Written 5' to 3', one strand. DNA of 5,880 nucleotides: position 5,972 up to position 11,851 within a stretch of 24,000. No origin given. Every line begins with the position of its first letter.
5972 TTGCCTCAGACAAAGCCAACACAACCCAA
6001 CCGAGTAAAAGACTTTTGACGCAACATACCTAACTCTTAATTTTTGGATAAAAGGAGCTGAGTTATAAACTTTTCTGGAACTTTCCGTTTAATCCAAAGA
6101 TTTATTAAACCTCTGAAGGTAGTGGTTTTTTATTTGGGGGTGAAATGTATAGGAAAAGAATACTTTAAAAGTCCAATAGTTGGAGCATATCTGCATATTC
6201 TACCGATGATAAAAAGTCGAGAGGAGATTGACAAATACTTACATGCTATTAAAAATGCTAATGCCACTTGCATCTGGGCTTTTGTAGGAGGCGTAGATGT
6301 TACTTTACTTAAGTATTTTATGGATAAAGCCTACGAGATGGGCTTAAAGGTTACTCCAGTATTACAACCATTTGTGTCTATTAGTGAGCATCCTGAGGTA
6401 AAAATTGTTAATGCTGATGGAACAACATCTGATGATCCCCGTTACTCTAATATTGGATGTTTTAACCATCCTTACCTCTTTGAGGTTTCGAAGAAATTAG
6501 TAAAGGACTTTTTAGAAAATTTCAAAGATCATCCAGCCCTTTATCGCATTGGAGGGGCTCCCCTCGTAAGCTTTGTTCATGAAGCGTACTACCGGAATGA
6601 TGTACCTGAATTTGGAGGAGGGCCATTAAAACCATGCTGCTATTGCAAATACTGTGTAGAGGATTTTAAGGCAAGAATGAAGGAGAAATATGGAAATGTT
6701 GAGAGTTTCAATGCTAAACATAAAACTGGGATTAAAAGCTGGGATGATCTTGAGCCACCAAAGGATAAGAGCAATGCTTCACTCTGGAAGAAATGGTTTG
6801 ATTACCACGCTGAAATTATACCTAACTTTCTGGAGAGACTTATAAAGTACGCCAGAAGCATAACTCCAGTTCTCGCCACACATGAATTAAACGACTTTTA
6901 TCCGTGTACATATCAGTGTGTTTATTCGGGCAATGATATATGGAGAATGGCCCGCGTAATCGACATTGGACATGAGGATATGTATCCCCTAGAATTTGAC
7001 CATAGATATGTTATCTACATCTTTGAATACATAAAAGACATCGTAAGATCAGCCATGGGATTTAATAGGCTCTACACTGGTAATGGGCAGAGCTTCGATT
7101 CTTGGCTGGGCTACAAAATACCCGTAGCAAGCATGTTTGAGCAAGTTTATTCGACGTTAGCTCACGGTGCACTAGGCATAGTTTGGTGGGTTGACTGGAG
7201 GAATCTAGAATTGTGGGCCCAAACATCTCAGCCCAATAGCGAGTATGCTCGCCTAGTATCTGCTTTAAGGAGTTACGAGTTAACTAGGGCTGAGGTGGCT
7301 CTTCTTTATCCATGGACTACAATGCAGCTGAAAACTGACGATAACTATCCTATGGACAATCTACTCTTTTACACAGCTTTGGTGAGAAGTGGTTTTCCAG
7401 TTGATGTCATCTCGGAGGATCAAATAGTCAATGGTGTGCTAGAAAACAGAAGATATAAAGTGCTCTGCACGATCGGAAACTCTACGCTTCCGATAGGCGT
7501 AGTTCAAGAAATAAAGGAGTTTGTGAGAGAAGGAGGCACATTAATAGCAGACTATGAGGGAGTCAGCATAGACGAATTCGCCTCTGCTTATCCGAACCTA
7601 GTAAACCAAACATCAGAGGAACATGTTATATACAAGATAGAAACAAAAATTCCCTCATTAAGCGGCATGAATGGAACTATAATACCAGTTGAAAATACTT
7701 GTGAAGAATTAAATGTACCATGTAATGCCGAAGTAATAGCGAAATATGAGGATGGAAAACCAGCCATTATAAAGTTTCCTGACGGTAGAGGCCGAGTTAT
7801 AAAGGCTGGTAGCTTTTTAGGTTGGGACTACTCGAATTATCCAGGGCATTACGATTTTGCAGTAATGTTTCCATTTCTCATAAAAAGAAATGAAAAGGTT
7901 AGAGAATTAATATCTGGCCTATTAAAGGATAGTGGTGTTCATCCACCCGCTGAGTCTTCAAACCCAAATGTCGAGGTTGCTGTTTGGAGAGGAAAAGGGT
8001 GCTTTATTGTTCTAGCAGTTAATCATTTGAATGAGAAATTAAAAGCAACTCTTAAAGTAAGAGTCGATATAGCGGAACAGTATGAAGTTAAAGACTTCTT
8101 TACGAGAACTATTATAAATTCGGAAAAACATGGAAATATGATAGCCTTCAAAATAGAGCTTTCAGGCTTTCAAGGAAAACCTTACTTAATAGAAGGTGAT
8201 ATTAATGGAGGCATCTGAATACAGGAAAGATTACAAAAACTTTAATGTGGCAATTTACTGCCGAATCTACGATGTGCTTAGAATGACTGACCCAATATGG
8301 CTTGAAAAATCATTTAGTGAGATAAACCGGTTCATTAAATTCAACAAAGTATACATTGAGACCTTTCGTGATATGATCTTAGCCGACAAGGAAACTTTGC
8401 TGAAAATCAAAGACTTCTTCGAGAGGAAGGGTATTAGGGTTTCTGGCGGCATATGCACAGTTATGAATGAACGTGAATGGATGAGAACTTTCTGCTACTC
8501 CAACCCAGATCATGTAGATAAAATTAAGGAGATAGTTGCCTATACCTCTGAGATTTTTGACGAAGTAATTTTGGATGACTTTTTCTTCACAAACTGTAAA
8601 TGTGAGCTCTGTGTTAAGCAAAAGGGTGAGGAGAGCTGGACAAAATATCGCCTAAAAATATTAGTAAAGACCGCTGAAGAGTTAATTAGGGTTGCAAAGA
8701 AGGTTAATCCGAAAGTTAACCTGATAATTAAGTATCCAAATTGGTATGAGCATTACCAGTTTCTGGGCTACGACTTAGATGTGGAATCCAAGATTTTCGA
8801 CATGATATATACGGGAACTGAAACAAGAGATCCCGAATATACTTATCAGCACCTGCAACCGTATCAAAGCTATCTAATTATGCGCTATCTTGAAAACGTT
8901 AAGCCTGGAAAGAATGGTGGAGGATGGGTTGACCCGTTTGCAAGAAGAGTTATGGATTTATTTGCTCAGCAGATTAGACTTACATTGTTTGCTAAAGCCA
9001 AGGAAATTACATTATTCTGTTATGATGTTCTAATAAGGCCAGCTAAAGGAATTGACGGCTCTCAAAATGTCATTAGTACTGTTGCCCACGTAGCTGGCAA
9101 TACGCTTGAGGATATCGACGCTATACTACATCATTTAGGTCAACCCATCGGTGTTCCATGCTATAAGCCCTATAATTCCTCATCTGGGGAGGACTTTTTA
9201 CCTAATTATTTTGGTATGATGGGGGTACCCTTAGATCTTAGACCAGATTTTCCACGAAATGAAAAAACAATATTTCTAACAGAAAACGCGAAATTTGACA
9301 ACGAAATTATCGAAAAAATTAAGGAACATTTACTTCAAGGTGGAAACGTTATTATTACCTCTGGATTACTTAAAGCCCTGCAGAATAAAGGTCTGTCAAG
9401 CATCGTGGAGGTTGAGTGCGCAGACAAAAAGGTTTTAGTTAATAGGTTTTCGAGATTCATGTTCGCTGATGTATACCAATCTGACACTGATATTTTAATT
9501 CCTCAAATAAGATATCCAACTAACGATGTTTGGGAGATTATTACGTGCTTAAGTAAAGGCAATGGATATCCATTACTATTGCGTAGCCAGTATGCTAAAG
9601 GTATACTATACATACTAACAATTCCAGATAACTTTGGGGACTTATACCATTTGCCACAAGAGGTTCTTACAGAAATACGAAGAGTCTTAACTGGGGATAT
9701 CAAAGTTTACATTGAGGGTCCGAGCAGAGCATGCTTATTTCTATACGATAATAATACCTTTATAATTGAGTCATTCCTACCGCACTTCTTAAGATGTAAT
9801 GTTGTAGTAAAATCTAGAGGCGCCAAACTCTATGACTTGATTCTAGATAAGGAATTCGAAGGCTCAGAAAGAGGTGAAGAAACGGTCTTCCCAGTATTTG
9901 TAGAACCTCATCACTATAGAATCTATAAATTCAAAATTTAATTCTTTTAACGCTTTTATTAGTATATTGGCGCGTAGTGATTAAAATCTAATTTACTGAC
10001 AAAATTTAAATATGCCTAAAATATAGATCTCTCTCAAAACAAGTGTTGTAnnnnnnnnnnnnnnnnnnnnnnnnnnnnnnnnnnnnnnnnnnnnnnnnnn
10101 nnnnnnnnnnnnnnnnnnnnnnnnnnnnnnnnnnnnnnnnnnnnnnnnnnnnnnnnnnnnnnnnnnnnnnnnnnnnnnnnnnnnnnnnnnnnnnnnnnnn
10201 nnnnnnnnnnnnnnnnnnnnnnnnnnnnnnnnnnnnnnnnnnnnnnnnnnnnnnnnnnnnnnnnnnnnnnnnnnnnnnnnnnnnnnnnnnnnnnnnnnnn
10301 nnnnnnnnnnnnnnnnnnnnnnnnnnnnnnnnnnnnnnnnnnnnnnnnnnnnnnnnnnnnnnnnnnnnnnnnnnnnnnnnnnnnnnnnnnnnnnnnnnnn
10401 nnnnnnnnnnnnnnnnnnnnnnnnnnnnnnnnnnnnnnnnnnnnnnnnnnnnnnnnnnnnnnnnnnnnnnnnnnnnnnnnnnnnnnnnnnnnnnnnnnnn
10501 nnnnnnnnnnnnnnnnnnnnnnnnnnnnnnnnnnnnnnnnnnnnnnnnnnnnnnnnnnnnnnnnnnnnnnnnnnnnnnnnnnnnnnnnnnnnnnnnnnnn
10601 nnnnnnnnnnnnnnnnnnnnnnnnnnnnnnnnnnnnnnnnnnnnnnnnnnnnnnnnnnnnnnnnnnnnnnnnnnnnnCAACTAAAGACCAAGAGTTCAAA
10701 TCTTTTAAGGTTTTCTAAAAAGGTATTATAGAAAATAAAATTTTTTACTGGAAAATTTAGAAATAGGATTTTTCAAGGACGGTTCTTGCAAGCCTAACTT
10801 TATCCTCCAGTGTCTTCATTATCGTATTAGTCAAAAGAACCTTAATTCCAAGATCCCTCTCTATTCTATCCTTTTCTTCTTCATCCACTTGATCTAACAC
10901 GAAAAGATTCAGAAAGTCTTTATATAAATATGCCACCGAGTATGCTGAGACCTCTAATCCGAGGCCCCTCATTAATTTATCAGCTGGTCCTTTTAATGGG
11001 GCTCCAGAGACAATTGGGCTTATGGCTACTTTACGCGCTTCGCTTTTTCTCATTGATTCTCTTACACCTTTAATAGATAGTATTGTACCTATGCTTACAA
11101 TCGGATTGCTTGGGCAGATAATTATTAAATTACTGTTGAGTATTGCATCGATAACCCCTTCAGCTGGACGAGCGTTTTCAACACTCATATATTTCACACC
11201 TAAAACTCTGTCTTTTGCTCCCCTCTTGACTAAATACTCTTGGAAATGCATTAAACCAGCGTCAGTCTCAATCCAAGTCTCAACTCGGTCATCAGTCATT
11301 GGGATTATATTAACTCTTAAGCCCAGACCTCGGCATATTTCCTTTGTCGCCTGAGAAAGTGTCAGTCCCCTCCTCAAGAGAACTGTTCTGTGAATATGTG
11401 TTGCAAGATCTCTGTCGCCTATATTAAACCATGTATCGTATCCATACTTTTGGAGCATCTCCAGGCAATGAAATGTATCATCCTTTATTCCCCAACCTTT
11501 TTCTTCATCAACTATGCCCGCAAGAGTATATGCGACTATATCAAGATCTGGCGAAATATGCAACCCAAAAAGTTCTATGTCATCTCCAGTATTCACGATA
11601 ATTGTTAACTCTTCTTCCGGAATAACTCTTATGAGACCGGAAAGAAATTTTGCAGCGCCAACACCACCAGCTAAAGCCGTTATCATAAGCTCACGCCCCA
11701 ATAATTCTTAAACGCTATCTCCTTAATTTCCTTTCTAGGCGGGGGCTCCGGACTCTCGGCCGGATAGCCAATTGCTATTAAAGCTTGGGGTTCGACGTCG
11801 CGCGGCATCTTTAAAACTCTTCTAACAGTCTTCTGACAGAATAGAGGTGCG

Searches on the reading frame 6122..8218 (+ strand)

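Call 53: search_protein_families(library=pfam, proteins=[window:6122-8218:+], max_evalue=0.001)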
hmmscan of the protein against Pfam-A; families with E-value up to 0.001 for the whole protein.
window:6122-8218:+ (698 aa): 3 families
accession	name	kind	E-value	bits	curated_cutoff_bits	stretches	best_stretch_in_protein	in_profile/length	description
PF02449.21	Glyco_hydro_42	-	4.9e-16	59.5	21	2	172-360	144-338/376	Beta-galactosidase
PF08532.16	Glyco_hydro_42M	-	2.8e-09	37.2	25.8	1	391-564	2-186/207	Beta-galactosidase trimerisation domain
PF16317.11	Glyco_hydro_99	-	0.0007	19.3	33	0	124-157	133-165/341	Glycosyl hydrolase family 99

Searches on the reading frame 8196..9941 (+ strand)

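Call 53: search_protein_families(library=pfam, proteins=[window:8196-9941:+], max_evalue=0.001)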
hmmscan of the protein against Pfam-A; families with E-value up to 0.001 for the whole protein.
window:8196-9941:+ (581 aa): 0 families

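Call 90: search_protein_families(library=pfam, proteins=[window:8196-9941:+], max_evalue=1)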
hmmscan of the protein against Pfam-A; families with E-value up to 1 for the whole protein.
window:8196-9941:+ (581 aa): 1 family
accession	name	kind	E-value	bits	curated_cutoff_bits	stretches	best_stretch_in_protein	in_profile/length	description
PF20545.3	DUF6759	-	0.063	13.9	27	0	133-161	32-57/94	Domain of unknown function (DUF6759)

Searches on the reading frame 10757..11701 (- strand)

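Call 3: search_protein_families(library=pfam, proteins=[window:10757-11701:-], max_evalue=0.1)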
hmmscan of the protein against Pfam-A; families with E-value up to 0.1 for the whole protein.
window:10757-11701:- (314 aa): 1 family
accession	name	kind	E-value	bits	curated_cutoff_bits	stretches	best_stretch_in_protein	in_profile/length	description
PF01933.23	CofD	-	5.3e-53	180.5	30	1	7-276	1-258/290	2-phospho-L-lactate transferase CofD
